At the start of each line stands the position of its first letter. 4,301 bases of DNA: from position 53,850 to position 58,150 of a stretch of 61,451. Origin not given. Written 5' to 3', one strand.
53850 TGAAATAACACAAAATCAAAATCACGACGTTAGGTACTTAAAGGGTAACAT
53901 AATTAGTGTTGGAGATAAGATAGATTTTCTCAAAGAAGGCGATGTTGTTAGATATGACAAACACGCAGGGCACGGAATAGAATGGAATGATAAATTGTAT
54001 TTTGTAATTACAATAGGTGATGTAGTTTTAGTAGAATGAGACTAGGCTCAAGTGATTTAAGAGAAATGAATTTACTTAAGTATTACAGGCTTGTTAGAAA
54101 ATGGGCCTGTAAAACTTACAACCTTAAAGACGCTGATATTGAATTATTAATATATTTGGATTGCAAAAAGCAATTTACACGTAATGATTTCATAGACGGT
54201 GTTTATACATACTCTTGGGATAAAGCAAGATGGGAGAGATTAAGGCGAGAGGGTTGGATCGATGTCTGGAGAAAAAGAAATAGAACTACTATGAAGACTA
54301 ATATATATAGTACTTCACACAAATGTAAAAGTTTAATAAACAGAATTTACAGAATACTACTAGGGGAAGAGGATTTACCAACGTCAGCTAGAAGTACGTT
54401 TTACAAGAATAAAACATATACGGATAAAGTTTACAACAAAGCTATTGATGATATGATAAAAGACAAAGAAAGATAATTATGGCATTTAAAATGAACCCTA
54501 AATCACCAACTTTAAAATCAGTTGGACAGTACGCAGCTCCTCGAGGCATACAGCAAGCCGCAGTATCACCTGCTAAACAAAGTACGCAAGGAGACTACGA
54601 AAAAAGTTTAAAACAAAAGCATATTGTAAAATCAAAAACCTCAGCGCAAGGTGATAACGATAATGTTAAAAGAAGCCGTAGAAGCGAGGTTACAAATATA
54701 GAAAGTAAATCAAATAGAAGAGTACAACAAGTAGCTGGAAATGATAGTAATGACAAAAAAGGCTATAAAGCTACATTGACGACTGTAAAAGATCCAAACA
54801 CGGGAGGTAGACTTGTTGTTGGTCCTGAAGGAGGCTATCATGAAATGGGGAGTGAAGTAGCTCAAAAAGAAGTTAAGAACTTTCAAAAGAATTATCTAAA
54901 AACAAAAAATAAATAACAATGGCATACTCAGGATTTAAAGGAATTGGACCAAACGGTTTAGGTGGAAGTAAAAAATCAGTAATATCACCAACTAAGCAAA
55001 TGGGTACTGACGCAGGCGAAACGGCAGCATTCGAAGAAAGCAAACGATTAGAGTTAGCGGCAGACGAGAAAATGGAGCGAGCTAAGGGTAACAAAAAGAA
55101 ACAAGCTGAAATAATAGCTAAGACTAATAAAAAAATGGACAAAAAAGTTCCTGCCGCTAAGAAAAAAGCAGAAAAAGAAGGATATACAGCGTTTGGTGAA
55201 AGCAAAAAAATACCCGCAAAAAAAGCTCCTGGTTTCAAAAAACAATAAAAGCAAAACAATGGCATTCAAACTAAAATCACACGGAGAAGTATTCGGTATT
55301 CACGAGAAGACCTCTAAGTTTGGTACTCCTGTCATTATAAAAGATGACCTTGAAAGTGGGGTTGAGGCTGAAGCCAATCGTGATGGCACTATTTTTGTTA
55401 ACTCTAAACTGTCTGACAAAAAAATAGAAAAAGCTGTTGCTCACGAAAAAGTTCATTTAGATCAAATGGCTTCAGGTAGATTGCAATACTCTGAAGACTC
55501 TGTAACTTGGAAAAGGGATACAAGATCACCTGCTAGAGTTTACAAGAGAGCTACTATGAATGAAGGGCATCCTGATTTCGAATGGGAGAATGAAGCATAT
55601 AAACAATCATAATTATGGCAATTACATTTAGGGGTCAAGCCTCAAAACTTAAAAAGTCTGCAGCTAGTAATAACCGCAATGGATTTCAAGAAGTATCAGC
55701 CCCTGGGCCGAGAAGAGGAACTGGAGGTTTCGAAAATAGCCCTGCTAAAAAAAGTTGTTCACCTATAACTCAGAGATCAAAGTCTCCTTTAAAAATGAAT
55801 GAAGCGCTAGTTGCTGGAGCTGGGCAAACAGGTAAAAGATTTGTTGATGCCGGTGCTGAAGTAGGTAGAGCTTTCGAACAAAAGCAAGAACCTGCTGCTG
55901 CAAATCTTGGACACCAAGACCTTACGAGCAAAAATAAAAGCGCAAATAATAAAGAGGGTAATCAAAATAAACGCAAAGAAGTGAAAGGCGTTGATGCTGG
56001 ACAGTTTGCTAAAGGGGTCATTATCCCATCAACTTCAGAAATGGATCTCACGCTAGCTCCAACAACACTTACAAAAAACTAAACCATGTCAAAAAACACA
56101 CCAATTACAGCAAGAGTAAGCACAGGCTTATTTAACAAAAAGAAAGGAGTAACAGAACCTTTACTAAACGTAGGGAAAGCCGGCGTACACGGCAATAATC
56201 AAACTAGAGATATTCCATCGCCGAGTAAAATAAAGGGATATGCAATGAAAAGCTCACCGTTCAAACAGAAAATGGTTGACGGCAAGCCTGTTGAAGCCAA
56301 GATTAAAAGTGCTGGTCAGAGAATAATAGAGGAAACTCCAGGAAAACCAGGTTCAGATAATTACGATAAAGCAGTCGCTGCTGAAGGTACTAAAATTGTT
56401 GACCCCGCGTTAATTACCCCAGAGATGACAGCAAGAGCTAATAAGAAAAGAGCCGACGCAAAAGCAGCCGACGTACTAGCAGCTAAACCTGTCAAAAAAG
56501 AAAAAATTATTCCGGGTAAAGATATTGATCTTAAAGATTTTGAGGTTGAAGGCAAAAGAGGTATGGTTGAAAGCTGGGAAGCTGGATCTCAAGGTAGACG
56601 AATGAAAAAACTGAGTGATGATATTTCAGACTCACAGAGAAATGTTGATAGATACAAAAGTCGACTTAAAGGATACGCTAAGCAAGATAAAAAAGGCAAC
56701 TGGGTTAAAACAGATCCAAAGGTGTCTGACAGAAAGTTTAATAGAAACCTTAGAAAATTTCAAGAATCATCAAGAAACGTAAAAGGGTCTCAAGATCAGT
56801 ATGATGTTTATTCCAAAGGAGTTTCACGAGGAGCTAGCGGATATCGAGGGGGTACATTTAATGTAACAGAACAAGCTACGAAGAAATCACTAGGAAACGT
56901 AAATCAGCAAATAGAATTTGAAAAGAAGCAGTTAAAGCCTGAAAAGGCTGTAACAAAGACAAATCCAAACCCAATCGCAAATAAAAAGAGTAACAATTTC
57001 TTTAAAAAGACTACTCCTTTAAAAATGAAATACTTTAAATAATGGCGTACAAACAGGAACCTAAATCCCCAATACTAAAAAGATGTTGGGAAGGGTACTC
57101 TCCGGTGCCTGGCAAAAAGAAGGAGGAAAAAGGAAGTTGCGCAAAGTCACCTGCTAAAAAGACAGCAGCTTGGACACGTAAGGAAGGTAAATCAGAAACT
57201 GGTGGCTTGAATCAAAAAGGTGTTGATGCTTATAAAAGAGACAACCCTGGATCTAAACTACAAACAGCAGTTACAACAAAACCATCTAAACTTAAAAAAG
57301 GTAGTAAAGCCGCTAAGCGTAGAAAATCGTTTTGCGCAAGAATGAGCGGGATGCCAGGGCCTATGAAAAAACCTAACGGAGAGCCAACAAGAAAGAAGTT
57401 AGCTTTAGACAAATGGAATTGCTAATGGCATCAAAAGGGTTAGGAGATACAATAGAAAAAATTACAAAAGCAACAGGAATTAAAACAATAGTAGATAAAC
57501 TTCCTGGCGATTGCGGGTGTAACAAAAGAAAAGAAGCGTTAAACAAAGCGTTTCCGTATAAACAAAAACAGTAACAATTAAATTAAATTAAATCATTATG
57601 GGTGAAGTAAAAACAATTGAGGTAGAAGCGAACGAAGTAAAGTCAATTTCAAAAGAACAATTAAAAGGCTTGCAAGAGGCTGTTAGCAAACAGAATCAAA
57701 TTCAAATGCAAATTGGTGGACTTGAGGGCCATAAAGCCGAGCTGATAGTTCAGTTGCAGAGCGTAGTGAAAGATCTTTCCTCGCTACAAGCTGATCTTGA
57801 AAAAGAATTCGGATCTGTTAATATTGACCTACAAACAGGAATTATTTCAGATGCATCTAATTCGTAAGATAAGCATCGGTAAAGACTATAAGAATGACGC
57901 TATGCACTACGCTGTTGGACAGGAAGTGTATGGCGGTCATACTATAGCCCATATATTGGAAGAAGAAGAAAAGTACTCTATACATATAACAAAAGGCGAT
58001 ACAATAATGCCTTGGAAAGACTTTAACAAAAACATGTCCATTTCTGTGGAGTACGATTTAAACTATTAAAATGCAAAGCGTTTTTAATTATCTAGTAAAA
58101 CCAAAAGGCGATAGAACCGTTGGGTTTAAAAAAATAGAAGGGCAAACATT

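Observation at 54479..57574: A module of Lys-rich proteins shares SP[AT]K[QK] motifs and paralogous N-termini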

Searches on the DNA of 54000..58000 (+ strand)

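Call 3: search_dna_similar(query=window:54000-58000:+, collection=phages, mode=distant, max_rows=20)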
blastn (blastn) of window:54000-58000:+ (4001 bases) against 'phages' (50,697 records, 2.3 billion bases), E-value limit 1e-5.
Records with a match: 5; places in all: 5; records where one place covers at least 80% of the query: 0.
Best place of each record, by identity: 60-80% 5.
By first word of the organism name: Prochlorococcus 2; Pelagibacter 2; Marine 1.
By host as written in the record: Prochlorococcus sp. MIT9515 2; - 1; Candidatus Pelagibacter ubique HTCC1062 1; Candidatus Pelagibacter sp. HTCC1062 1.
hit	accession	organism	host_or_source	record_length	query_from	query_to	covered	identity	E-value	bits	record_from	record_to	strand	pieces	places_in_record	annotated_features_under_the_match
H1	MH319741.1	Marine virus AG-345-E15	single cell amplified by WGA-X; seawater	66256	3159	3354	5%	73.0%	2e-22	115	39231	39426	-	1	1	record has no annotation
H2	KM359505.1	Prochlorococcus phage P-TIM68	Prochlorococcus sp. MIT9515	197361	3197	3354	4%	74.1%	5e-18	101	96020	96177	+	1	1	hypothetical protein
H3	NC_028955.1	Prochlorococcus phage P-TIM68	Prochlorococcus sp. MIT9515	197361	3197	3354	4%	74.1%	5e-18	101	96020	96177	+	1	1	hypothetical protein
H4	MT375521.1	Pelagibacter phage Eistla EXVC025P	Candidatus Pelagibacter ubique HTCC1062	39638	3289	3422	3%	70.1%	1e-6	63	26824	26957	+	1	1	hypothetical protein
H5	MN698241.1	Pelagibacter phage HTVC027P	Candidatus Pelagibacter sp. HTCC1062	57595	3216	3342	3%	70.1%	1e-6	63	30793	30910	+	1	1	hypothetical protein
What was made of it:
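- Tried and rejected: A blastn search of the region found only the DUF6321 segment, in cyanophages and pelagiphages (call 3).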

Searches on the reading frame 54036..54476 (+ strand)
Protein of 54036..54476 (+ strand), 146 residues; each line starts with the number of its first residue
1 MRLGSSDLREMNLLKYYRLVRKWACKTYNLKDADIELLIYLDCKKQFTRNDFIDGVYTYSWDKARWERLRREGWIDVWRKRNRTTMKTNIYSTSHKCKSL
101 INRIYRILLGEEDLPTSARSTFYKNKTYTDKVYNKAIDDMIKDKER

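Call 4: search_protein_families(library=pfam, proteins=[window:54036-54476:+], max_evalue=1)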
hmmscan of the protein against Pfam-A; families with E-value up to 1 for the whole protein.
window:54036-54476:+ (146 aa): 0 families

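Call 5: search_protein_families(library=phrogs, proteins=[window:54036-54476:+], max_evalue=0.1)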
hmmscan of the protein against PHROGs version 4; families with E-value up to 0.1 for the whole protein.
window:54036-54476:+ (146 aa): 2 families
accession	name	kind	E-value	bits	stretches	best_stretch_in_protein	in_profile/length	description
phrog_17028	-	unknown function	3.9e-09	37.3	1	11-138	64-190/208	-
phrog_4438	-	unknown function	0.039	15.2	0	16-58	111-154/158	-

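Call 49: search_protein_families(library=ncbifam, proteins=[window:54036-54476:+], max_evalue=1)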
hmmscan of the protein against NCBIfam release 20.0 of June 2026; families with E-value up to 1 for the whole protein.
window:54036-54476:+ (146 aa): 0 families

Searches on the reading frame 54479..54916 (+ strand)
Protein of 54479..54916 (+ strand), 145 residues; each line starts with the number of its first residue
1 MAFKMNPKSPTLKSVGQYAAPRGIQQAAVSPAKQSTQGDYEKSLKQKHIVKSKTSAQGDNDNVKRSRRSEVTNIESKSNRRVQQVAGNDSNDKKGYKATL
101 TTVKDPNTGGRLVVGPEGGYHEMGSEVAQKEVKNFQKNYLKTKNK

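Call 4: search_protein_families(library=pfam, proteins=[window:54479-54916:+], max_evalue=1)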
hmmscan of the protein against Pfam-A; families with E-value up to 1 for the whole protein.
window:54479-54916:+ (145 aa): 1 family
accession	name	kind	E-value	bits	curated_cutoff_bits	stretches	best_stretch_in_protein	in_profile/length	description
PF04452.19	Methyltrans_RNA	-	0.21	11.6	23.9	1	100-136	109-142/165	RNA methyltransferase domain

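Call 5: search_protein_families(library=phrogs, proteins=[window:54479-54916:+], max_evalue=0.1)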
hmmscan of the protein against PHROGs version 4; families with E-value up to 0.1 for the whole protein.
window:54479-54916:+ (145 aa): 1 family
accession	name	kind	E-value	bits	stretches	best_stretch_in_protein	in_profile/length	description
phrog_16780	-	unknown function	0.091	13.5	0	101-141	14-54/139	-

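Call 10: search_dna_similar(query=window:54479-54916:+, collection=phages, mode=protein, max_rows=25, max_evalue=1)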
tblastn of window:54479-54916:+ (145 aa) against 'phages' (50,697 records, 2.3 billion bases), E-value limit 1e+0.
No match.

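Call 49: search_protein_families(library=ncbifam, proteins=[window:54479-54916:+], max_evalue=1)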
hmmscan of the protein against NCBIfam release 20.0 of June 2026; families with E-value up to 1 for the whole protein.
window:54479-54916:+ (145 aa): 4 families
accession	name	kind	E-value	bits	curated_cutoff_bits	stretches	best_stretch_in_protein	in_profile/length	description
TIGR00046.1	TIGR00046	subfamily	0.011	15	41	1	63-141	136-216/240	RsmE family RNA methyltransferase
NF008704.0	PRK11713.6-3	equivalog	0.012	14.9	216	1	40-133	114-198/227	16S rRNA (uracil(1498)-N(3))-methyltransferase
NF008690.0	PRK11713.1-1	equivalog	0.045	13.1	342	1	95-138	174-215/243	16S rRNA (uracil(1498)-N(3))-methyltransferase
NF008697.0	PRK11713.4-1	equivalog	0.068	12.4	234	1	74-131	157-214/250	16S rRNA (uracil(1498)-N(3))-methyltransferase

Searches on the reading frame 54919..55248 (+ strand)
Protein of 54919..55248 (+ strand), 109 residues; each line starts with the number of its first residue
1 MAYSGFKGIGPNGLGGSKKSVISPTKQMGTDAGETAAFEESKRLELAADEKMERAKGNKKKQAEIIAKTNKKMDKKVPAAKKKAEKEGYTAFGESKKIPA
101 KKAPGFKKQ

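Call 4: search_protein_families(library=pfam, proteins=[window:54919-55248:+], max_evalue=1)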
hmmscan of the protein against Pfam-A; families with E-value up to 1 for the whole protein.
window:54919-55248:+ (109 aa): 2 families
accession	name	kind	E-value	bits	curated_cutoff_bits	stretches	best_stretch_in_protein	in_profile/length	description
PF09919.14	DUF2149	-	0.14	13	27.1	1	48-98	34-82/92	Uncharacterized conserved protein (DUF2149)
PF18505.6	DUF5619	-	0.15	12.5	25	1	53-96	24-68/85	Domain of unknown function (DUF5619)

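Call 5: search_protein_families(library=phrogs, proteins=[window:54919-55248:+], max_evalue=0.1)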
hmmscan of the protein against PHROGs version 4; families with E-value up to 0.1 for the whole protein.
window:54919-55248:+ (109 aa): 0 families

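Call 49: search_protein_families(library=ncbifam, proteins=[window:54919-55248:+], max_evalue=1)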
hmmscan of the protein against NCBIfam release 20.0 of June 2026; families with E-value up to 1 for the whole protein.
window:54919-55248:+ (109 aa): 1 family
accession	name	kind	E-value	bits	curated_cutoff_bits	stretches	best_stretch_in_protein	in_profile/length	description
NF004411.0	PRK05759.1-2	equivalog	0.035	14.2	131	1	33-90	43-100/156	F0F1 ATP synthase subunit B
